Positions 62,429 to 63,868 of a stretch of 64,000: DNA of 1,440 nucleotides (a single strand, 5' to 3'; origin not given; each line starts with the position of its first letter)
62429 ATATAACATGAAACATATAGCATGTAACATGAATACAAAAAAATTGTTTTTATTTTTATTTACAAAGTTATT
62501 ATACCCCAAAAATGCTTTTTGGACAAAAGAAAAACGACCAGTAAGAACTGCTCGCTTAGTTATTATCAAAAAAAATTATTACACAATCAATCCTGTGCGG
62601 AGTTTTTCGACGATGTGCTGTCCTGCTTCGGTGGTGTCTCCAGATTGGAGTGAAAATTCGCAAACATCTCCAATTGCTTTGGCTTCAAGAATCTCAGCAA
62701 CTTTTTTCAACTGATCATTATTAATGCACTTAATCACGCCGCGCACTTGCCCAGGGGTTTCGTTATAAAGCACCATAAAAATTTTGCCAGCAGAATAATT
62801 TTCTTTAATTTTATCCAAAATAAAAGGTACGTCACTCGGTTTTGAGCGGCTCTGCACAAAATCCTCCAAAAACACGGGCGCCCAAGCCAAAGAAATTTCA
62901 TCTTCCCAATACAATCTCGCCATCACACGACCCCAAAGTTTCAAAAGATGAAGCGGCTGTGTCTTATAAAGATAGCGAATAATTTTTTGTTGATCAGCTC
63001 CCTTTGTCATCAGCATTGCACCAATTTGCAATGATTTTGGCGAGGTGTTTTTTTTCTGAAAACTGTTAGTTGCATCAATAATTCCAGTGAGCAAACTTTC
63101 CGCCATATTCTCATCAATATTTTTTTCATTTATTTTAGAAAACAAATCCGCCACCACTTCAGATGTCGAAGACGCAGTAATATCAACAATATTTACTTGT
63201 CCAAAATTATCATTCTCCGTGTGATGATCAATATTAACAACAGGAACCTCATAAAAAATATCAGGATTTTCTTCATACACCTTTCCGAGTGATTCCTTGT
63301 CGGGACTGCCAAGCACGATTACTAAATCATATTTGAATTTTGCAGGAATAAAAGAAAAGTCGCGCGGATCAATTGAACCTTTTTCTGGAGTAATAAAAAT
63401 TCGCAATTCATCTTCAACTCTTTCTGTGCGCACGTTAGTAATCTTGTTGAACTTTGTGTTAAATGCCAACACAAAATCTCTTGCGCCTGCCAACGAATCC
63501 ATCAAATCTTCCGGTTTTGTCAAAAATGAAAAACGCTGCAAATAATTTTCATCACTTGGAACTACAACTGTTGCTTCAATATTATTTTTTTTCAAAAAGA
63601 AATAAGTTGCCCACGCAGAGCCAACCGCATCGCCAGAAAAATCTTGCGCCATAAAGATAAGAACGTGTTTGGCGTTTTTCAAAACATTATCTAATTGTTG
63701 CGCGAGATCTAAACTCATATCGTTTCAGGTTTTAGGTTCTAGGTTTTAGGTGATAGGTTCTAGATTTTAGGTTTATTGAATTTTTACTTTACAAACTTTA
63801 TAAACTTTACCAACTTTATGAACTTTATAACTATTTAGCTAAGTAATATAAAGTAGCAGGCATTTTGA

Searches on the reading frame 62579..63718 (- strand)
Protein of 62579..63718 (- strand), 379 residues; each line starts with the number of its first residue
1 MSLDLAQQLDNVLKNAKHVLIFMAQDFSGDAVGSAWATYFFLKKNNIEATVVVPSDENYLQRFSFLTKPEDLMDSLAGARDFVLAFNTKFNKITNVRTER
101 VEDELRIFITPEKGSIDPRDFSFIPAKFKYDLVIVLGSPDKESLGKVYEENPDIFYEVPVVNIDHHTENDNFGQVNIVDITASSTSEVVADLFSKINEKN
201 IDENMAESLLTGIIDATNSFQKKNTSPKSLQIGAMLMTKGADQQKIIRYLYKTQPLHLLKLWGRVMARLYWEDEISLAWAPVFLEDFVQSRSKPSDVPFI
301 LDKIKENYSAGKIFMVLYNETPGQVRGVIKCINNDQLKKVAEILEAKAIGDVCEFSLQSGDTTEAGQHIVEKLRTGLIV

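Call 20: search_protein_families(library=pfam, proteins=[window:62579-63718:-], max_evalue=0.001)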
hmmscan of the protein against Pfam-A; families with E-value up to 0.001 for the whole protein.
window:62579-63718:- (379 aa): 1 family
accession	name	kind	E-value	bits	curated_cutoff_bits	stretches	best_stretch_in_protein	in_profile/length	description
PF01368.27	DHH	-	1.7e-12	48.1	28.1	1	20-213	3-125/125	DHH family, N-terminal domain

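Call 22: find_encoding_contigs(protein=window:62579-63718:-, flank=10000, max_places=6)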
Protein window:62579-63718:- (379 aa): 21 contigs read that carry it; 6 places shown.
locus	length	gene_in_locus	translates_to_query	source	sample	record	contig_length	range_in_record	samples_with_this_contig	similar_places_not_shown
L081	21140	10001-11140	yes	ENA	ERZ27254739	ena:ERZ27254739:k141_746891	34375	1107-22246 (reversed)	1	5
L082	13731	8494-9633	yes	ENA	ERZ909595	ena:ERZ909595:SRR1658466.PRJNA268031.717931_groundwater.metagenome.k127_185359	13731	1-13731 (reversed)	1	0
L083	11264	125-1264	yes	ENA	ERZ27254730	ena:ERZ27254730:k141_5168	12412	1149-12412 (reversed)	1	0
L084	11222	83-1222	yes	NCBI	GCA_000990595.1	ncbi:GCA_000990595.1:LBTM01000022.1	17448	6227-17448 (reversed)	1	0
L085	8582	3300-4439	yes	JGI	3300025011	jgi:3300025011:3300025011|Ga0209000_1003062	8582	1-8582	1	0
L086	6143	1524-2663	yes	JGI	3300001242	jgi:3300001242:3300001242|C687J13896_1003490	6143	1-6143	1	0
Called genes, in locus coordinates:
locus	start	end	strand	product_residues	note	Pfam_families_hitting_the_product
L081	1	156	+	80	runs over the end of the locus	PF01649:Ribosomal_S20p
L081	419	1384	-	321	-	PF21694:DNA_pol3_delta_C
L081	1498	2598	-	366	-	PF11258:DUF3048, PF17479:DUF3048_C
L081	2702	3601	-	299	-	PF01149:Fapy_DNA_glyco, PF06831:H2TH, PF06827:zf-FPG_IleRS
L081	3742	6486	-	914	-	PF02739:5_3_exonuc_N, PF01367:5_3_exonuc, PF01612:DNA_pol_A_exo1, PF22619:DNA_polI_exo1, PF00476:DNA_pol_A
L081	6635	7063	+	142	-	-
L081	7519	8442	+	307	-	-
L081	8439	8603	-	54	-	-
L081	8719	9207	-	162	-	PF02367:TsaE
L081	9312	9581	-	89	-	-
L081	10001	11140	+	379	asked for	PF01368:DHH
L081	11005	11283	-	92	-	-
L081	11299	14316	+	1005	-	PF05157:MshEN (faint), PF20720:nSTAND3 (faint), PF07724:AAA_2 (faint), PF00437:T2SSE, PF13238:AAA_18 (faint), PF25199:nSTAND_NTPase5 (faint), PF00004:AAA (faint), PF00437:T2SSE, +7 more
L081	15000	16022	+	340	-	PF05496:RuvB_N, PF06068:TIP49 (faint), PF00004:AAA, PF07728:AAA_5, PF17864:AAA_lid_4, PF05491:WHD_RuvB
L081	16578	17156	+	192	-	PF03703:bPH_2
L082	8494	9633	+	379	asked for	PF01368:DHH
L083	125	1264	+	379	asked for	PF01368:DHH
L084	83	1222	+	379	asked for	PF01368:DHH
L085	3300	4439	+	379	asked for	PF01368:DHH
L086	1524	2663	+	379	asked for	PF01368:DHH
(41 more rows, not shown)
